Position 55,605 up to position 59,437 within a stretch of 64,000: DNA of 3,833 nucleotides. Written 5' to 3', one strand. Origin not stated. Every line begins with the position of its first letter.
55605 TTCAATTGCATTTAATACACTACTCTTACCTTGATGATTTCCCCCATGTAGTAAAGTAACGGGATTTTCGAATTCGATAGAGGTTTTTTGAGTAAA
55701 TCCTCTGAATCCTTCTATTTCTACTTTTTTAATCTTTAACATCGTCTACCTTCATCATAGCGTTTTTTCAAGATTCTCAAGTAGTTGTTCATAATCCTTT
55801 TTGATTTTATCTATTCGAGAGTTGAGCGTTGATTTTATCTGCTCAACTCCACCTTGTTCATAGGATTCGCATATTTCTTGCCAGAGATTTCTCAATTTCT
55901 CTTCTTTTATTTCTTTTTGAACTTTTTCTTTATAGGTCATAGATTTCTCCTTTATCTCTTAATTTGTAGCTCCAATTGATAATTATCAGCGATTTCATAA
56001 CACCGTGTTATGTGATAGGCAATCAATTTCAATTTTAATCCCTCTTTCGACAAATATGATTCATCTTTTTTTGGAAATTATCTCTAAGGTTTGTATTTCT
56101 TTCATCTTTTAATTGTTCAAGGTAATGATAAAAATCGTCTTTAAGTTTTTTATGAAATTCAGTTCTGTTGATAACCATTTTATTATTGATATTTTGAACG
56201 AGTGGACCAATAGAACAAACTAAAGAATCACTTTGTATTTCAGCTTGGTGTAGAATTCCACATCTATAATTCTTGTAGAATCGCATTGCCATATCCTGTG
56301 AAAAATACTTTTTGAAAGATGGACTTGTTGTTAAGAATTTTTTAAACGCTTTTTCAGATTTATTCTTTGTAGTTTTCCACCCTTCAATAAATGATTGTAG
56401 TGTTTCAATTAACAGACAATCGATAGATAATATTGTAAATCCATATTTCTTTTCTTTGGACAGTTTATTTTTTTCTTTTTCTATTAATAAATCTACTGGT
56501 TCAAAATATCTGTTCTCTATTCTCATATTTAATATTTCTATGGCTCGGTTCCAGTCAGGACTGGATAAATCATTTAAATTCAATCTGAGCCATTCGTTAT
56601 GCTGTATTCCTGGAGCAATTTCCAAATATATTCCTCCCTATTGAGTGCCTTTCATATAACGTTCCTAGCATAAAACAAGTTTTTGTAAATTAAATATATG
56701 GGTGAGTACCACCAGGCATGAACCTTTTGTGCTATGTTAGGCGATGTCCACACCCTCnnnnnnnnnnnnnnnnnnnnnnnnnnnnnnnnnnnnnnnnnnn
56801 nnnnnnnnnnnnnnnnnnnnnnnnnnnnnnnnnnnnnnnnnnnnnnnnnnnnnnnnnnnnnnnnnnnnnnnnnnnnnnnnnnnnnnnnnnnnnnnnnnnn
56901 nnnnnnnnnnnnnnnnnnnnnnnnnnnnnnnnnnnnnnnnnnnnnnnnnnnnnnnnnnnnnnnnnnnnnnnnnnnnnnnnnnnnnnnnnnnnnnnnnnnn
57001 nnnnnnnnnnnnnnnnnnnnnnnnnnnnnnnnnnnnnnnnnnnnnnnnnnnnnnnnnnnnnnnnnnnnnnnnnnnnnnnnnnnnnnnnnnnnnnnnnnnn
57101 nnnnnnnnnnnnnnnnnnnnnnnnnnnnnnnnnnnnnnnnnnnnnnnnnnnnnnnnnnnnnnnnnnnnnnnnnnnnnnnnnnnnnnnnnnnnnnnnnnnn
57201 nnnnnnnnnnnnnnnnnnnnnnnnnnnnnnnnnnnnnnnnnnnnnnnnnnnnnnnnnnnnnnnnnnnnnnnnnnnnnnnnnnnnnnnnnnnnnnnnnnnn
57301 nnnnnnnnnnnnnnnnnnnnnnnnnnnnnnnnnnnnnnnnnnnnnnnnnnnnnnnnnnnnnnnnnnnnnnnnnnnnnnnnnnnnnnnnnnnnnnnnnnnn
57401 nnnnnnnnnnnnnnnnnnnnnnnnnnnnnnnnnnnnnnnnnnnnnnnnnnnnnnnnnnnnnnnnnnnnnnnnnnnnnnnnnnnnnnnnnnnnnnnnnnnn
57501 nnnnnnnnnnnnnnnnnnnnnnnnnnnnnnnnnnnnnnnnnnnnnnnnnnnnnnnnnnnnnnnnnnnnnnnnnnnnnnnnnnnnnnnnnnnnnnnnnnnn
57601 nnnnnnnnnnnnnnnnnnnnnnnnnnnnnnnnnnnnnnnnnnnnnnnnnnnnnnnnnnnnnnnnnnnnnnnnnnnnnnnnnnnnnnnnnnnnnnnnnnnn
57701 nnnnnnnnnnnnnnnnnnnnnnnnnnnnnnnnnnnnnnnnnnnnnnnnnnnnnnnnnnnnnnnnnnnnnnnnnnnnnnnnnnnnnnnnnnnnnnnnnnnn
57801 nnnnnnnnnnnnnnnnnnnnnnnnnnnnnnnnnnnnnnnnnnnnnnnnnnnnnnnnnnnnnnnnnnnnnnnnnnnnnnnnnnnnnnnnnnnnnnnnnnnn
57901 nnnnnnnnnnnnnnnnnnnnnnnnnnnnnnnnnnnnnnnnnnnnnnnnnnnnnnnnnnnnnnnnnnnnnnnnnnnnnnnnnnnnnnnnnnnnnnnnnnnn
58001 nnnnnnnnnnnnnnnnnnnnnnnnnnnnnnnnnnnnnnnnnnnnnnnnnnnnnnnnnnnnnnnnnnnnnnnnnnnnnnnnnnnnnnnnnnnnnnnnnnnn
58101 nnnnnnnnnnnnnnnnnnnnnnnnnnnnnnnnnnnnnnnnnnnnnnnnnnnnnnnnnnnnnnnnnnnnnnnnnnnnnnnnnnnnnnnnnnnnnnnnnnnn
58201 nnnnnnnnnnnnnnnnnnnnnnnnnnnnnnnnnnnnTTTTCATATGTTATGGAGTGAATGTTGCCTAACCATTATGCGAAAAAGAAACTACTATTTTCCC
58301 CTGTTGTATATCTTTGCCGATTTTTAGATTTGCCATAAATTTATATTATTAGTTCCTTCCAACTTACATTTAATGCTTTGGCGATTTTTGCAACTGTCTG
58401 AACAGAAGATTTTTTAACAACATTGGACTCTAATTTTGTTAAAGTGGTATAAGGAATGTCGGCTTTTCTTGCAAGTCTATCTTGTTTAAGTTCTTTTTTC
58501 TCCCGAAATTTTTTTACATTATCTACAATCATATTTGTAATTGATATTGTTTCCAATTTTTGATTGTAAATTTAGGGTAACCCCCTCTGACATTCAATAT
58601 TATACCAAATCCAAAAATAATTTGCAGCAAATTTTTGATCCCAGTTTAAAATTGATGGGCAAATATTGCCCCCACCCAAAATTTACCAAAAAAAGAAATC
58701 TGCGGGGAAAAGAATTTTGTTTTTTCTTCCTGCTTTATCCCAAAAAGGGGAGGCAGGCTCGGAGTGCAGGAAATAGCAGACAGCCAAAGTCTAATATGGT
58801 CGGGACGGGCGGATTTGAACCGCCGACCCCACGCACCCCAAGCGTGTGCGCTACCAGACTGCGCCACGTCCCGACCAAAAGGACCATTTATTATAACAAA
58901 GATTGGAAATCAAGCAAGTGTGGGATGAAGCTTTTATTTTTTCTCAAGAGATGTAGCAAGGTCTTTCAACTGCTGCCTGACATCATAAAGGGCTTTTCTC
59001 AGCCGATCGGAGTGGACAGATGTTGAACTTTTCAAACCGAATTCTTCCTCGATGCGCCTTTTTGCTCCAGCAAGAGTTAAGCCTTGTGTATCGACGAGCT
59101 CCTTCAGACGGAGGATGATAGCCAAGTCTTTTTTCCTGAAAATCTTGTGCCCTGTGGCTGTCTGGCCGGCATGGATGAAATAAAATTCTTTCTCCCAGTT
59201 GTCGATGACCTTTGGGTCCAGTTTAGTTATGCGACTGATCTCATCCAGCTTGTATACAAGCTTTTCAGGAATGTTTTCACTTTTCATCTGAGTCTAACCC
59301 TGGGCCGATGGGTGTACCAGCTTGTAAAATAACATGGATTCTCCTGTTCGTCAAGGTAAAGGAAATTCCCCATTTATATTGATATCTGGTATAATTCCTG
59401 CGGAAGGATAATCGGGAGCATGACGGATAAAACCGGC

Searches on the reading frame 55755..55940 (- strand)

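Call 3: search_protein_families(library=pfam, proteins=[window:55755-55940:-], max_evalue=1)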
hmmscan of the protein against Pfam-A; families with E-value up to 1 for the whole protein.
window:55755-55940:- (61 aa): 15 families
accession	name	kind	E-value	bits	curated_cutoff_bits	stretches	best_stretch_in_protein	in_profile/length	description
PF10384.14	Scm3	-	0.00075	19.6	24.3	1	10-32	6-27/53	Centromere protein Scm3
PF24999.1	LAMB4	-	0.0014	18.9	27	1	39-60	37-58/66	Laminin subunit beta-4-like domain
PF13837.12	Myb_DNA-bind_4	-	0.0024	18.7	27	1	4-57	17-73/89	Myb/SANT-like DNA-binding domain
PF16767.10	KinB_sensor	-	0.011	16.6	27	1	8-59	32-83/122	Sensor domain of alginate biosynthesis sensor protein KinB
PF24531.2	ANC1_spectrin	-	0.019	15.8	27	1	15-59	42-87/95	Nuclear anchorage protein 1, spectrin repeat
PF01442.23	Apolipoprotein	-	0.024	14.8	90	1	4-61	83-141/190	Apolipoprotein A1/A4/E domain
PF21774.3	NagJ_C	-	0.027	15.6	28.3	1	16-59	2-46/114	Hyaluronidase post-catalytic domain-like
PF20959.2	BibA_N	-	0.033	14.9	27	1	15-48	9-40/48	BibA adhesin stalk domain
PF10444.14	Nbl1_Borealin_N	-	0.051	13.6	24.4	1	40-59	14-33/57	Nbl1 / Borealin N terminal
PF12776.13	Myb_DNA-bind_3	-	0.054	14.9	23.6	1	15-55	28-70/96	Myb/SANT-like DNA-binding domain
PF25325.1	EF-hand_EFHB_C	-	0.074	13.3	27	1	5-41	33-71/75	EFHB C-terminal EF-hand domain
PF07541.17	EIF_2_alpha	-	0.086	13.3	22.8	1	5-45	46-86/114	Eukaryotic translation initiation factor 2 alpha subunit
PF05272.17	VapE-like_dom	-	0.11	12.4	25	1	6-56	87-136/217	Virulence-associated protein E-like domain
PF22905.2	Hydro_N_hd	-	0.12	12.8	27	1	14-61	148-194/195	Hydrolase N-terminal helical domain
PF21126.3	KATNA1_MIT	-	0.15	12.2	23.1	0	6-24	33-51/64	Katanin p60 subunit A1, MIT domain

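Call 4: search_protein_families(library=ncbifam, proteins=[window:55755-55940:-], max_evalue=1)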
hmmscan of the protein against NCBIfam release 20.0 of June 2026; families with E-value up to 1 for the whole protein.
window:55755-55940:- (61 aa): 3 families
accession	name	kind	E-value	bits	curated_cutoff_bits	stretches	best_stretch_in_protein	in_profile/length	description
TIGR02026.1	BchE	equivalog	0.041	12.7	481.35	1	17-53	254-290/497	magnesium-protoporphyrin IX monomethyl ester anaerobic oxidative cyclase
NF047738.1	antiphage_MADS2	equivalog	0.073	11.3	720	1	3-58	212-265/654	methylation-associated defense system DNA methyltransferase MAD2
NF002264.0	PRK01194.1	equivalog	0.11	12.3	250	1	5-57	4-54/185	V-type ATP synthase subunit E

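Call 5: search_protein_families(library=padloc, proteins=[window:55755-55940:-], max_evalue=1)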
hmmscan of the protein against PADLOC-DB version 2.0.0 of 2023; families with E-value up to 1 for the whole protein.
window:55755-55940:- (61 aa): 4 families
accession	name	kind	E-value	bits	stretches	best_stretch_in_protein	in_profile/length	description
PDLC04680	PDC-M49A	-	0.0054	13.4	1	2-50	370-419/674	-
PDLC03027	MTase_I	-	0.013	12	1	2-60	733-791/810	Type I methyltransferase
PDLC02210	QatA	-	0.016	11.7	1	6-61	150-205/593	-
PDLC03841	LeoBC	-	0.023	11.8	1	4-59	374-429/601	-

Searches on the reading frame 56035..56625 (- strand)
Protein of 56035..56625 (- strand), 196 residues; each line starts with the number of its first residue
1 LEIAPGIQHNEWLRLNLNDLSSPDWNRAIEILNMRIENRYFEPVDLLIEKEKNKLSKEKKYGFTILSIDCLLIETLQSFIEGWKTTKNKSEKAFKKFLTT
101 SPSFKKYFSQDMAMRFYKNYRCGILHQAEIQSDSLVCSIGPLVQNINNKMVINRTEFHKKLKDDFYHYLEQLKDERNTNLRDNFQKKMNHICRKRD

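Call 3: search_protein_families(library=pfam, proteins=[window:56035-56625:-], max_evalue=1)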
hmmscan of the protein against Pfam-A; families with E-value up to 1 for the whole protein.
window:56035-56625:- (196 aa): 3 families
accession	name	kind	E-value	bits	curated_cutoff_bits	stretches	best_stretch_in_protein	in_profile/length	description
PF20648.2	DUF6809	-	0.033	15.5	27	1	126-177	9-60/85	Family of unknown function (DUF6809)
PF21149.3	FAS_pseudo-KR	-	0.093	13.5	27.4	1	68-126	37-94/98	Fatty acid synthase, pseudo-KR domain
PF12812.13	PDZ_1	-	0.23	12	28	0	138-162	49-73/78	PDZ-like domain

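Call 4: search_protein_families(library=ncbifam, proteins=[window:56035-56625:-], max_evalue=1)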
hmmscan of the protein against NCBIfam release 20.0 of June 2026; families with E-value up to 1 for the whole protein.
window:56035-56625:- (196 aa): 1 family
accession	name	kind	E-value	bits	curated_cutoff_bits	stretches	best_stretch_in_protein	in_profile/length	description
TIGR02805.1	exbB2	equivalog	0.14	12.3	135.35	1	132-180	7-55/138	TonB-system energizer ExbB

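Call 5: search_protein_families(library=padloc, proteins=[window:56035-56625:-], max_evalue=1)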
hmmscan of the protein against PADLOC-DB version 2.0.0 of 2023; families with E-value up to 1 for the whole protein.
window:56035-56625:- (196 aa): 0 families

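Call 43: find_encoding_contigs(protein=window:56035-56625:-, flank=6000, max_places=6)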
Protein window:56035-56625:- (196 aa): 15 contigs read that carry it; 6 places shown.
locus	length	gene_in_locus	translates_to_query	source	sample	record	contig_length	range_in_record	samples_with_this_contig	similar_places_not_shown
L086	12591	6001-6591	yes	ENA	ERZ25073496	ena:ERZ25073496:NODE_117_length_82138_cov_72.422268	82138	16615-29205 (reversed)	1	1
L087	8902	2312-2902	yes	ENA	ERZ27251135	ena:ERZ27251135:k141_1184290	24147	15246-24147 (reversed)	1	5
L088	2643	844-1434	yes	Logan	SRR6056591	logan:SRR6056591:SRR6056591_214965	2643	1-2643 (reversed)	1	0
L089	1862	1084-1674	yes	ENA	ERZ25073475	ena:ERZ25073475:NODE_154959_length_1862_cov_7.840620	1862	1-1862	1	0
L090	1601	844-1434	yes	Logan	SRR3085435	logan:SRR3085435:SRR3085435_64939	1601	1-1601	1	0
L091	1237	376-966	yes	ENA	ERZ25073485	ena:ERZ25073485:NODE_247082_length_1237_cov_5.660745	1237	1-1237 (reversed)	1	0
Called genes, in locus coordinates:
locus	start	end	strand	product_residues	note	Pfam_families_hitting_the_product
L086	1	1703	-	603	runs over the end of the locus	PF13570:Beta-prop_ACSF4, PF24807:WD40_CDC20-Fz (faint), PF13360:PQQ_2, PF23414:Beta-prop_EML_2 (faint), PF13360:PQQ_2, PF13570:Beta-prop_ACSF4 (weak)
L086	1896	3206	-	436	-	PF05496:RuvB_N, PF00004:AAA, PF13173:AAA_14 (weak), PF16193:AAA_assoc_2, PF12002:MgsA_C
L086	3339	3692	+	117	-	PF13411:MerR_1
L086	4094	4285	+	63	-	PF12844:HTH_19 (weak), PF01381:HTH_3, PF13443:HTH_26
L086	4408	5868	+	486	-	PF01844:HNH (weak)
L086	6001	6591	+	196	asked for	-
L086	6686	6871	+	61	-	-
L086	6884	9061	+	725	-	PF02463:SMC_N, PF13175:AAA_15, PF13476:AAA_23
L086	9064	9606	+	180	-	-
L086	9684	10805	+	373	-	PF13433:Peripla_BP_5, PF13458:Peripla_BP_6, PF01094:ANF_receptor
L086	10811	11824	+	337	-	PF00291:PALP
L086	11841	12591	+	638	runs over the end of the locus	-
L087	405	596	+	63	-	PF12844:HTH_19 (weak), PF01381:HTH_3, PF13443:HTH_26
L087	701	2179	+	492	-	PF01844:HNH (weak)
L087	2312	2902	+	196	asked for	-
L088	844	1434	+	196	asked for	-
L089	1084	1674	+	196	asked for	-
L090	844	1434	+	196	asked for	-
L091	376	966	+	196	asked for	-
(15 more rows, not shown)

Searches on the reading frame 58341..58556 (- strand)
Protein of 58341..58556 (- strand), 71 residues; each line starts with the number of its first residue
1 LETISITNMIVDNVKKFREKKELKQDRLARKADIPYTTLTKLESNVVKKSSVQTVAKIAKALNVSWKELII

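Call 3: search_protein_families(library=pfam, proteins=[window:58341-58556:-], max_evalue=1)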
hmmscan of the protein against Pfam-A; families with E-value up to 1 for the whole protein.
window:58341-58556:- (71 aa): 8 families
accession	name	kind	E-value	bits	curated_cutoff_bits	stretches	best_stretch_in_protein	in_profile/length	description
PF01381.28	HTH_3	-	4.9e-12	46.1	23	1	14-69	1-55/55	Helix-turn-helix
PF13443.12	HTH_26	-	9.2e-10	39.1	22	1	14-70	2-58/63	Cro/C1-type HTH DNA-binding domain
PF12844.13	HTH_19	-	1.4e-06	28.5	30.2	1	13-70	3-59/64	Helix-turn-helix domain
PF13560.12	HTH_31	-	0.0019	18.9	27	1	15-65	7-57/64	Helix-turn-helix domain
PF13413.12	HTH_25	-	0.02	15.1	24.6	1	16-49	4-37/62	Helix-turn-helix domain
PF13744.12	HTH_37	-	0.031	14.5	27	1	10-62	19-71/80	Helix-turn-helix domain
PF01476.26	LysM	-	0.12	12.8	20.9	0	54-70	8-24/43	LysM domain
PF13542.12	HTH_Tnp_ISL3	-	0.13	12.2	27.4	1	46-69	20-43/51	Helix-turn-helix domain of transposase family ISL3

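Call 4: search_protein_families(library=ncbifam, proteins=[window:58341-58556:-], max_evalue=1)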
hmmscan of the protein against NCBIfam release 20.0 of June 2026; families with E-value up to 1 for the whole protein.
window:58341-58556:- (71 aa): 15 families
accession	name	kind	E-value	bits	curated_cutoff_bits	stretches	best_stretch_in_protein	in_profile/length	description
NF041951.1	phage_RstR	subfamily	4.7e-08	33.3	80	1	11-70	4-62/108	RstR family transcriptional repressor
NF007271.0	PRK09726.1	equivalog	3.6e-06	26.9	79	1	10-65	13-67/88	type II toxin-antitoxin system antitoxin HipB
NF046032.1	TransRegSlrRBacil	equivalog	4e-06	27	250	1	9-69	1-61/149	HTH-type transcriptional regulator SlrR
NF006015.0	PRK08154.1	subfamily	3.1e-05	23.3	204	1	8-70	29-90/314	anaerobic benzoate catabolism transcriptional regulator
NF047948.1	male_kill_WMK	equivalog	4.1e-05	23.2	300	1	6-70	2-65/300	WO male-killing family protein Wmk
TIGR00270.2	TIGR00270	equivalog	8e-05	22.5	110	1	12-66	78-131/159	multiprotein bridging factor aMBF1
TIGR03070.1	couple_hipB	subfamily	8.5e-05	22.4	71.65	1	10-63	3-55/58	type II toxin-antitoxin system Y4mF family antitoxin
NF041575.1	antitoxPezA_Strep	equivalog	0.00011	22.2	290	1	9-69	1-60/158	type II toxin-antitoxin system antitoxin PezA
NF010607.0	PRK14003.1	subfamily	0.0022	17.5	268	1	11-69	103-159/195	K(+)-transporting ATPase subunit C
TIGR02850.1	spore_sigG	equivalog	0.0073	15.8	457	1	8-70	93-154/254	RNA polymerase sporulation sigma factor SigG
TIGR03830.1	CxxCG_CxxCG_HTH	subfamily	0.0089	15.8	61.8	1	10-51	66-107/127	type II TA system antitoxin MqsA family protein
NF010465.0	PRK13890.1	equivalog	0.012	15.7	96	1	9-66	5-61/121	conjugal transfer protein TrbA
NF006071.0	PRK08215.1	equivalog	0.02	14.5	372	1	8-70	96-157/258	RNA polymerase sporulation sigma factor SigG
NF007408.0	PRK09943.1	equivalog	0.041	13.4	211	1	13-68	11-65/185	HTH-type transcriptional regulator PuuR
NF041926.1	QatD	equivalog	0.061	12.4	230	1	4-68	165-227/239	Qat anti-phage system TatD family nuclease QatD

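Call 5: search_protein_families(library=padloc, proteins=[window:58341-58556:-], max_evalue=1)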
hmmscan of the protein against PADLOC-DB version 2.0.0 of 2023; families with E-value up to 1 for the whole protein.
window:58341-58556:- (71 aa): 10 families
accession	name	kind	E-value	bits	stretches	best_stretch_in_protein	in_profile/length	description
PDLC02926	HTH_VI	-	2.2e-11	41.9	1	9-70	1-61/92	-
PDLC03665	Control_protein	-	8.4e-09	33.6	1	10-69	9-68/77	control protein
PDLC04142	capH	-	1.8e-07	30.2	1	6-69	3-65/103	capH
PDLC04775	PDC-M69A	-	5e-05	21.8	1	7-70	5-67/113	-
PDLC03946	RmrA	-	5.5e-05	20.1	1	15-64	8-56/357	-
PDLC03671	Control_protein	-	6.6e-05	21.1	1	5-69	10-73/84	control protein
PDLC03949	RmrA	-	0.00019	18.4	1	18-65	11-57/363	-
PDLC03668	Control_protein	-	0.0031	16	1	13-65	12-63/79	control protein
PDLC03954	RmrA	-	0.0038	14.2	1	6-66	7-66/380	-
PDLC03951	RmrA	-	0.0095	12.9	1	10-66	9-64/400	-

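Call 44: find_encoding_contigs(protein=window:58341-58556:-, flank=6000, max_places=6)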
Protein window:58341-58556:- (71 aa): no gene with exactly this product is on record in the collection.

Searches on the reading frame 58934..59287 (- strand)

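Call 89: search_protein_families(library=pfam, max_evalue=0.001, proteins=[window:58934-59287:-])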
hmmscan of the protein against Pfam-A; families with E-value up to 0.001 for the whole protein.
window:58934-59287:- (117 aa): 1 family
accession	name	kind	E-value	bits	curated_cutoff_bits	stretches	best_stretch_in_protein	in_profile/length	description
PF13411.12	MerR_1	-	1.6e-11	44.6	21.6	1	12-80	1-67/69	MerR HTH family regulatory protein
